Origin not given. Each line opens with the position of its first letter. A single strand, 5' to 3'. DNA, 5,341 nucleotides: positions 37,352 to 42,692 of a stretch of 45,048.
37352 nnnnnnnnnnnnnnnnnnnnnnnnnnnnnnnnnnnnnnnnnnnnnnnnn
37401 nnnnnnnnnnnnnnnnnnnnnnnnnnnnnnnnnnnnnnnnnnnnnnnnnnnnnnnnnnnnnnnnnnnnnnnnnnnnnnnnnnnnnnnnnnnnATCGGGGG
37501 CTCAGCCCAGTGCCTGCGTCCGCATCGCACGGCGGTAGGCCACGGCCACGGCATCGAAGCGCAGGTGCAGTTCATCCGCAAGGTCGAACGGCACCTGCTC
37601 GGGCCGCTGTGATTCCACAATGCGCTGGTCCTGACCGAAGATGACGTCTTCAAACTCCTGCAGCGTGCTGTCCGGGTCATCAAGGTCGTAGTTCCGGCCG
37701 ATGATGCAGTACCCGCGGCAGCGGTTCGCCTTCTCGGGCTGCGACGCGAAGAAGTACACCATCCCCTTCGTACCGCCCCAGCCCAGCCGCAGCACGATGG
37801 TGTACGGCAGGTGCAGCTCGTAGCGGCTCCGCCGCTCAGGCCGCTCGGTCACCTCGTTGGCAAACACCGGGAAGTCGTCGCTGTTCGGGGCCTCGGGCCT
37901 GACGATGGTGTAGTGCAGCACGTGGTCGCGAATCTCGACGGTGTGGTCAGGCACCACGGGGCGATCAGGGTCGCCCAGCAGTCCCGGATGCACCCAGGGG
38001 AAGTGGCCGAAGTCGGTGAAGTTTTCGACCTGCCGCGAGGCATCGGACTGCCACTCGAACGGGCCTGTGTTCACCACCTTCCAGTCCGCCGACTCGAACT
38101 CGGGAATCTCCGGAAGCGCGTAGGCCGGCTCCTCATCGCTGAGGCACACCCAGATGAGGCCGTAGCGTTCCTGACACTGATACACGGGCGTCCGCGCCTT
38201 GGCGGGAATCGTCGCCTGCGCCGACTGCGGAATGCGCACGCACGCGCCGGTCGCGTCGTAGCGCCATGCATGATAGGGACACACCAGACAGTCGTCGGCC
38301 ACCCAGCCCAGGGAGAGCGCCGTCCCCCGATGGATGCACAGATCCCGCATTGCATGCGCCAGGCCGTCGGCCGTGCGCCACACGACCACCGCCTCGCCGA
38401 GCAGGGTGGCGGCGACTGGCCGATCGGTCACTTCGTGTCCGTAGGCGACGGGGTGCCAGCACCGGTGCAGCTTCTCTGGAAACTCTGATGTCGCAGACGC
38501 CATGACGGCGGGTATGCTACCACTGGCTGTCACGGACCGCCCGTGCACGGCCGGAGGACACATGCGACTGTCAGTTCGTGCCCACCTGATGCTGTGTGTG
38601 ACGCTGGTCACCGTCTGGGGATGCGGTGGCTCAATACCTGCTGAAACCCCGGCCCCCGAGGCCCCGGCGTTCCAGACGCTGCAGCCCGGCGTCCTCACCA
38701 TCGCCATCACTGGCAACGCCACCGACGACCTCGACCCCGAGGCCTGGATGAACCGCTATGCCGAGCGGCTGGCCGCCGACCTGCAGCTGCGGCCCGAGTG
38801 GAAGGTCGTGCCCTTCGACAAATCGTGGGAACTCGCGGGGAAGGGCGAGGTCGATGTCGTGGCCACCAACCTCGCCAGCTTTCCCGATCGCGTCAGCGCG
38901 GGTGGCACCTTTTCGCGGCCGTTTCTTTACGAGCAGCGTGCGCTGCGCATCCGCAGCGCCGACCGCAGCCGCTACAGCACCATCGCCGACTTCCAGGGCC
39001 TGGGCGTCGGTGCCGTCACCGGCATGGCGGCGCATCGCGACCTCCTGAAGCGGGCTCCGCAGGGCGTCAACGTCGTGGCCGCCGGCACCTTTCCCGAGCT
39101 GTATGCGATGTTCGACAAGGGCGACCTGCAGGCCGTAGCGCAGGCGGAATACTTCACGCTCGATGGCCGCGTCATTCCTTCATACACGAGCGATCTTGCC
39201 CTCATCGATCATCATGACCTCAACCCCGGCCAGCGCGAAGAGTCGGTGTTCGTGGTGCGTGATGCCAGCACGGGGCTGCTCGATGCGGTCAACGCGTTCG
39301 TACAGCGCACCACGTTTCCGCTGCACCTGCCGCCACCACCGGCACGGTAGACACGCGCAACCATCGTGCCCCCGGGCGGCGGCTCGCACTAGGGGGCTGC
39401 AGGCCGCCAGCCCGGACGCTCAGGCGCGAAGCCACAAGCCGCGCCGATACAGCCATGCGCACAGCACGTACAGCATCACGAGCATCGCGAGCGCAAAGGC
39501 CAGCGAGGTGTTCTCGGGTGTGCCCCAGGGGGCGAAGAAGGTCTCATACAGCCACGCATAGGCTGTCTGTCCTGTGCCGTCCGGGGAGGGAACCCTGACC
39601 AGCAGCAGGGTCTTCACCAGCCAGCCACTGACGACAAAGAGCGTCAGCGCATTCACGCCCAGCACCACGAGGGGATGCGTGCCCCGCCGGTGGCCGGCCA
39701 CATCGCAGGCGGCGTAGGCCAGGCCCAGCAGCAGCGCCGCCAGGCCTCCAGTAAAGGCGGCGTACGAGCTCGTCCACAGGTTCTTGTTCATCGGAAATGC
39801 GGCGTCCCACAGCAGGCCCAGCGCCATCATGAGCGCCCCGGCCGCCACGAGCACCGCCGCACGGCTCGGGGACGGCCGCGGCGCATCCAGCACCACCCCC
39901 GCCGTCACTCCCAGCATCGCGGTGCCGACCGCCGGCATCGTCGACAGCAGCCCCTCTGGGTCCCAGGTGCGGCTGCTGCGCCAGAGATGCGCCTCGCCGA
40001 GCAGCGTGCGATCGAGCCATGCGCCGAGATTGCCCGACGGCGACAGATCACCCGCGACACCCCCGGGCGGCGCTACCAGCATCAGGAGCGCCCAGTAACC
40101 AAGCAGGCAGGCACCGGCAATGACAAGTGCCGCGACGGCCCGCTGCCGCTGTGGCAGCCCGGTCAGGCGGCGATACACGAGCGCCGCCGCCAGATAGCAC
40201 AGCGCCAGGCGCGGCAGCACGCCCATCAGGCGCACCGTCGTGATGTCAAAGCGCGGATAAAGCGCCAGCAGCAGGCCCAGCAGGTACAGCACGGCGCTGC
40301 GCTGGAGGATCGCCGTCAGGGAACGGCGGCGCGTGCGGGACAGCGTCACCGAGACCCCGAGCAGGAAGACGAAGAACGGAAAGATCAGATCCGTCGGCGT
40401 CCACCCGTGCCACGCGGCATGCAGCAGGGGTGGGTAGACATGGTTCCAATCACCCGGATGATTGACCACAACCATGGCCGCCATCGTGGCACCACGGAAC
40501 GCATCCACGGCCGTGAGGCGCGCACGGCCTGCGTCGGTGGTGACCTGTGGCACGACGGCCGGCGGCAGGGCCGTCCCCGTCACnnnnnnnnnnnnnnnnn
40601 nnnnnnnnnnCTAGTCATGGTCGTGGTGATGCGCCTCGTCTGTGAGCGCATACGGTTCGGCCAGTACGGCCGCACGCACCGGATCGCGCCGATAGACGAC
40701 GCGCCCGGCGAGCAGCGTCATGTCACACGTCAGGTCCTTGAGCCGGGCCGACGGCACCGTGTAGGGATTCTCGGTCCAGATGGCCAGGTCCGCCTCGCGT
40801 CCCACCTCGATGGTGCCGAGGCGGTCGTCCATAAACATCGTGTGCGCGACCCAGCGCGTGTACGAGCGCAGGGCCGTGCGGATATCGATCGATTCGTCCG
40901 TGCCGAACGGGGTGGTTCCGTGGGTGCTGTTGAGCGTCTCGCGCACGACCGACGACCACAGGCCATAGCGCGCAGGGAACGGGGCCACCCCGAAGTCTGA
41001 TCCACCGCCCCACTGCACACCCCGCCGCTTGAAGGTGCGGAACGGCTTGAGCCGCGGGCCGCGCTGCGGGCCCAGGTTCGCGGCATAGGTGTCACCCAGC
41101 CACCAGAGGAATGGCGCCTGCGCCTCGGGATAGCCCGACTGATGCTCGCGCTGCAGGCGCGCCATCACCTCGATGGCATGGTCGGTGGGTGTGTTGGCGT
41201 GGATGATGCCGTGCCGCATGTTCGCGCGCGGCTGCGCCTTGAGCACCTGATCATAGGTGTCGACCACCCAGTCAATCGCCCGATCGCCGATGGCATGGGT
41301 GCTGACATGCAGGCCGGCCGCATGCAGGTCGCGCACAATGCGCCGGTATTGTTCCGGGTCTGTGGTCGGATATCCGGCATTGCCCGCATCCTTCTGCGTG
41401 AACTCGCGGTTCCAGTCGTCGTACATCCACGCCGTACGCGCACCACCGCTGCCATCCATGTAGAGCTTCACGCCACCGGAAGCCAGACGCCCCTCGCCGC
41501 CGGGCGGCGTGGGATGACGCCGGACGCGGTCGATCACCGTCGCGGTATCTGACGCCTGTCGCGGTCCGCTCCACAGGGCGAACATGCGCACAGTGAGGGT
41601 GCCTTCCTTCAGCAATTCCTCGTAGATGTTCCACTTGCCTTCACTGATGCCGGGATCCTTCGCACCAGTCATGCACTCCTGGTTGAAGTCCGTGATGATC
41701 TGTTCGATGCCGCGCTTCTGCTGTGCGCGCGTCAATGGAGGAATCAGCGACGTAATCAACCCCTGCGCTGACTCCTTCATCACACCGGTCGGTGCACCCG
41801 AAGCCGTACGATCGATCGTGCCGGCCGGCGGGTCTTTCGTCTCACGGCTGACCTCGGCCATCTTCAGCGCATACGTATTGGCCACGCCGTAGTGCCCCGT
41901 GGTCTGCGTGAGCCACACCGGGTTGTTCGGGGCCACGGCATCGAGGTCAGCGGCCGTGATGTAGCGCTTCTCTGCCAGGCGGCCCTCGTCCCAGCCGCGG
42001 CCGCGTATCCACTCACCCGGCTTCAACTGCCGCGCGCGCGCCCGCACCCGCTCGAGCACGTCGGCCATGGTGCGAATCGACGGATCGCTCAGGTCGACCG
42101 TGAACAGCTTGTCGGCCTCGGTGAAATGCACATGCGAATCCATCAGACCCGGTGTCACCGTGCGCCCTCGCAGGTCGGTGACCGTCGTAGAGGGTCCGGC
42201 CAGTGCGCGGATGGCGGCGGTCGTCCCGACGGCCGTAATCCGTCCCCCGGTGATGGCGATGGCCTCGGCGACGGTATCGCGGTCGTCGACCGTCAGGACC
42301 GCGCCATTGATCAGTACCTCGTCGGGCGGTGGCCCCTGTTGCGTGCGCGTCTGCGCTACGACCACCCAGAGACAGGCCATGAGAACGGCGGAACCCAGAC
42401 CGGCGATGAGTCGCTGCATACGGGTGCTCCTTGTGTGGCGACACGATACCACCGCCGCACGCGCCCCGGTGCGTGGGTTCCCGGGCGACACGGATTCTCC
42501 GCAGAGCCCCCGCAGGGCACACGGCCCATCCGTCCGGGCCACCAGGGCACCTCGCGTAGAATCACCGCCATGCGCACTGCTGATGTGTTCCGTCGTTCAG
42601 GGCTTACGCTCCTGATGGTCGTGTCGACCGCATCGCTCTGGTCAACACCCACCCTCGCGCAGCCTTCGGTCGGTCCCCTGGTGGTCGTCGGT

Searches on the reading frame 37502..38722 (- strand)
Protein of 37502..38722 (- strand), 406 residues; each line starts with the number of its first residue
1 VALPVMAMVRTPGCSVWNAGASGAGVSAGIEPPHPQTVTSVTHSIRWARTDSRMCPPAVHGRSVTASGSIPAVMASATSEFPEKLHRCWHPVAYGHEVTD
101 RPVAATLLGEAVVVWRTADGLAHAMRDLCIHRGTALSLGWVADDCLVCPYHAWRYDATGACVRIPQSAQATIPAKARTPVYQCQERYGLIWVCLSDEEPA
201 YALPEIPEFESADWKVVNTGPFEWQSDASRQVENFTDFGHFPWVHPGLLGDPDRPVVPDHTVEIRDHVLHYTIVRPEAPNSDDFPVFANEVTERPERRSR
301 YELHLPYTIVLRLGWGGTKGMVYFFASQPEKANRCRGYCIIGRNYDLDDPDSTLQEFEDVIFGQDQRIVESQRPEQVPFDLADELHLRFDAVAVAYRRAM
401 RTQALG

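Call 10: search_protein_families(library=pfam, proteins=[window:37502-38722:-], max_evalue=0.001)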
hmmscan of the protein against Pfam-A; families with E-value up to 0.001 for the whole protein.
window:37502-38722:- (406 aa): 3 families
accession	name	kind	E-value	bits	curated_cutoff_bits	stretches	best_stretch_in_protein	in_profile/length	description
PF19112.6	VanA_C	-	2.5e-28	100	23.5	1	224-401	1-188/193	Vanillate O-demethylase oxygenase C-terminal domain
PF00355.32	Rieske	-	2.2e-21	76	20.3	1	89-169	2-83/88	Rieske [2Fe-2S] domain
PF19298.5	KshA_C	-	0.00047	20.8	23.3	1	190-245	1-58/207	3-Ketosteroid 9alpha-hydroxylase C-terminal domain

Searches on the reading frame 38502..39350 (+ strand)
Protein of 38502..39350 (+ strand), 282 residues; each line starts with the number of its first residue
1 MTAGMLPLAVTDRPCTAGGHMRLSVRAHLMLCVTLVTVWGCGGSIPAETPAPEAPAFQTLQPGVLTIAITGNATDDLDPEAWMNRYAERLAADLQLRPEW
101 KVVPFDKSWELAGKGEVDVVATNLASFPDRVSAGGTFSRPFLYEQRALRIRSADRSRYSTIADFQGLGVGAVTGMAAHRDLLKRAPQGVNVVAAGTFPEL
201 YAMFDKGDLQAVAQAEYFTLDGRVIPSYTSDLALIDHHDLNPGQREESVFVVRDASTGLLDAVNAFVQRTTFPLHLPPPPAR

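Call 10: search_protein_families(library=pfam, proteins=[window:38502-39350:+], max_evalue=0.001)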
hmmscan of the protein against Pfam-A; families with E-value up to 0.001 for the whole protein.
window:38502-39350:+ (282 aa): 1 family
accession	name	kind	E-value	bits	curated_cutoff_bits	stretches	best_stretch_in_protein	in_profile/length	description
PF00497.25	SBP_bac_3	-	1.3e-06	28.7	26.4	1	86-269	28-115/132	Bacterial extracellular solute-binding proteins, family 3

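Call 52: list_cluster_members(proteins=[window:38502-39350:+, window:43397-44197:-, window:31537-32232:+, window:32273-32950:-, window:29472-30323:+, window:506-1429:+, window:1460-2686:+, window:8638-9315:-, window:33746-35587:+, window:40611-42542:-])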
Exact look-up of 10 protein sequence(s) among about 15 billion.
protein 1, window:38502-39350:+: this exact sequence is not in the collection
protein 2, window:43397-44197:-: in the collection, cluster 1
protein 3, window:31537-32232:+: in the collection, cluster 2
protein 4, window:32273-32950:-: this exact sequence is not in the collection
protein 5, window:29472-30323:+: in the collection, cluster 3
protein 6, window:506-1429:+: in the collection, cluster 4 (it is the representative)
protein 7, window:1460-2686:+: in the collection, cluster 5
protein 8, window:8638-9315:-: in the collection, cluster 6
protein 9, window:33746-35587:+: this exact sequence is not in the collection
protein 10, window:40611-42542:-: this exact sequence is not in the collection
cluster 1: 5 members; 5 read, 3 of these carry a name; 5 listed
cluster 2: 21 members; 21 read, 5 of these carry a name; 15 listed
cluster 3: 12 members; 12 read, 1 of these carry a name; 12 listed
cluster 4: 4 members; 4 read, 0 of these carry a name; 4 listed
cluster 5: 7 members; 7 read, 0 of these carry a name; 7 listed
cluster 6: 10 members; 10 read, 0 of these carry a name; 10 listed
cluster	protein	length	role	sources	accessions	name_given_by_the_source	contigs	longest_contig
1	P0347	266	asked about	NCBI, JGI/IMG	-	-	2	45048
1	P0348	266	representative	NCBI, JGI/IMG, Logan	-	hypothetical protein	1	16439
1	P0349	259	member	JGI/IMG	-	-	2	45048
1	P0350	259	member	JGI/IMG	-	hypothetical protein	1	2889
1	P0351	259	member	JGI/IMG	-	hypothetical protein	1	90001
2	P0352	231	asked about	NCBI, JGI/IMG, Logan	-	-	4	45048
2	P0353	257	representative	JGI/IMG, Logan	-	hypothetical protein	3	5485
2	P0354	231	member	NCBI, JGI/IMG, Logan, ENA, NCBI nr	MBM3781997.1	MAG: mobilization protein [Acidobacteria bacterium] | mobilization protein [Acidobacteriota bacterium]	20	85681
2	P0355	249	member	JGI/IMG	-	hypothetical protein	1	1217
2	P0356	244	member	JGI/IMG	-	hypothetical protein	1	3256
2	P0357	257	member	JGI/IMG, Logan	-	hypothetical protein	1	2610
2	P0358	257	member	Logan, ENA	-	-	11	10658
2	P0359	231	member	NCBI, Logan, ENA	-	-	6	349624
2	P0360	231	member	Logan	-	-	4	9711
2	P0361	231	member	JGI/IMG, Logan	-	-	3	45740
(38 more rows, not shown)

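Call 53: find_encoding_contigs(protein=P0354, flank=10000, max_places=3)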
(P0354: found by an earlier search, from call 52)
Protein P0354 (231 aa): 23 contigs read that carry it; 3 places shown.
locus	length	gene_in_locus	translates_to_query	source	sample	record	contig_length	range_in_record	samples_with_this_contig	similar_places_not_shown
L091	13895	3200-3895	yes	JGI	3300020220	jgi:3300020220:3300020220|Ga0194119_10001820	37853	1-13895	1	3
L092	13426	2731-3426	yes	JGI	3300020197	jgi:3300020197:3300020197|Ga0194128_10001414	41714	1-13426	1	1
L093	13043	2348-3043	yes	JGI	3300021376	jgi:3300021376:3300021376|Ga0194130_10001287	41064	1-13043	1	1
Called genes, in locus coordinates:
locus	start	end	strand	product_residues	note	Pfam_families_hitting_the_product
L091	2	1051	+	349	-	?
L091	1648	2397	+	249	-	-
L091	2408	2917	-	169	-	PF12158:DUF3592 (weak)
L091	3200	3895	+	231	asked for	PF01656:CbiA (weak)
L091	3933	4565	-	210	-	-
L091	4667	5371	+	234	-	-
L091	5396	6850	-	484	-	PF00027:cNMP_binding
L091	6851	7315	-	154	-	-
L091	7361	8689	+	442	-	PF02646:RmuC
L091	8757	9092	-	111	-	-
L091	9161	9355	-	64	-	PF00196:GerE, PF08281:Sigma70_r4_2 (faint), PF13384:HTH_23 (faint)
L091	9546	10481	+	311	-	PF08450:SGL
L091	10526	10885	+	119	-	-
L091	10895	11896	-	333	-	PF00355:Rieske, PF19112:VanA_C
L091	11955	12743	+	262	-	PF00497:SBP_bac_3 (weak)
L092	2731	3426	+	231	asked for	PF01656:CbiA (weak)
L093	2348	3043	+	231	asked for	PF01656:CbiA (weak)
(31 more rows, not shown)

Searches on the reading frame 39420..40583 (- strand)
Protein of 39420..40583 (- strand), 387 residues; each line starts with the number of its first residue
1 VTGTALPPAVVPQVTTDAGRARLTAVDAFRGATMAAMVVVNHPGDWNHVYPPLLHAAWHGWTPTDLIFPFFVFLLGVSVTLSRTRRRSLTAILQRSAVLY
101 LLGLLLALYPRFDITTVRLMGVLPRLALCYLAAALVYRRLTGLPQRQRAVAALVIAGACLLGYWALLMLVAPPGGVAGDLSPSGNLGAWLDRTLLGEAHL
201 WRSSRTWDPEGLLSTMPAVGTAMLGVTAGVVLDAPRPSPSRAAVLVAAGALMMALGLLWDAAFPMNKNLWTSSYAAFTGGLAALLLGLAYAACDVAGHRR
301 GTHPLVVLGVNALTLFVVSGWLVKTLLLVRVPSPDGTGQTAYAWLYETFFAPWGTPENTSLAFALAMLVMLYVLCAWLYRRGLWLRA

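Call 10: search_protein_families(library=pfam, proteins=[window:39420-40583:-], max_evalue=0.001)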
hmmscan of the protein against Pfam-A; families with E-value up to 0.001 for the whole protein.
window:39420-40583:- (387 aa): 2 families
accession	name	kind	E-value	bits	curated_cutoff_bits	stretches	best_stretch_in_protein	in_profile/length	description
PF07786.18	HGSNAT_cat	-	9.6e-10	38.8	22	1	22-156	1-134/222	Heparan-alpha-glucosaminide N-acetyltransferase, catalytic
PF01757.29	Acyl_transf_3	-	1.5e-09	37.9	31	1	25-380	3-326/326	Acyltransferase domain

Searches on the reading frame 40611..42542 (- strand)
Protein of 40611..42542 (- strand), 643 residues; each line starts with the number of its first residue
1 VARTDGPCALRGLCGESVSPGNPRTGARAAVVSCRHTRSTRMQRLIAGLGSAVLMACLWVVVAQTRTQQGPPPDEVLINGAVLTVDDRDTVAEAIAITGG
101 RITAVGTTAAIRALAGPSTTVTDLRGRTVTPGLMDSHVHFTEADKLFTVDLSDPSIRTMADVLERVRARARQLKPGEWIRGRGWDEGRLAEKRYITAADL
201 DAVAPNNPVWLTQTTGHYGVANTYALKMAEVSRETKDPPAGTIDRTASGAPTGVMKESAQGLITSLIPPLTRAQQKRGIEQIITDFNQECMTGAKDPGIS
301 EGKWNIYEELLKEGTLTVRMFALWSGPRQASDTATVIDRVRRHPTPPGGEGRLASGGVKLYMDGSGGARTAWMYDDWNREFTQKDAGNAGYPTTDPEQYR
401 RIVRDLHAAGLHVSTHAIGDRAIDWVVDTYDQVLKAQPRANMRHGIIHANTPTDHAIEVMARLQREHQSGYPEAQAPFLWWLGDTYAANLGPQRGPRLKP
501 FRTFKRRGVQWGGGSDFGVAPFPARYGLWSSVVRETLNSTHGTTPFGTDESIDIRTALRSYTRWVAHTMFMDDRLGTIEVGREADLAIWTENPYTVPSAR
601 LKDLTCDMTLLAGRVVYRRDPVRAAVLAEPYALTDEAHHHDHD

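Call 11: search_protein_families(library=pfam, proteins=[window:40611-42542:-], max_evalue=0.001)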
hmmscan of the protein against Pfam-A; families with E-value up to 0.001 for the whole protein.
window:40611-42542:- (643 aa): 3 families
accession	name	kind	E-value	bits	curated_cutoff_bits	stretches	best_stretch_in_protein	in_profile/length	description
PF07969.17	Amidohydro_3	-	3.1e-91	307.7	29.7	1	121-617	2-472/472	Amidohydrolase family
PF01979.26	Amidohydro_1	-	9.8e-12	45.2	25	1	387-616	125-345/345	Amidohydrolase family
PF22039.1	HUTI_composite_bact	-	0.00023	21.1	25.5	1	94-113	2-21/26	Imidazolonepropionase-like composite domain, bacteria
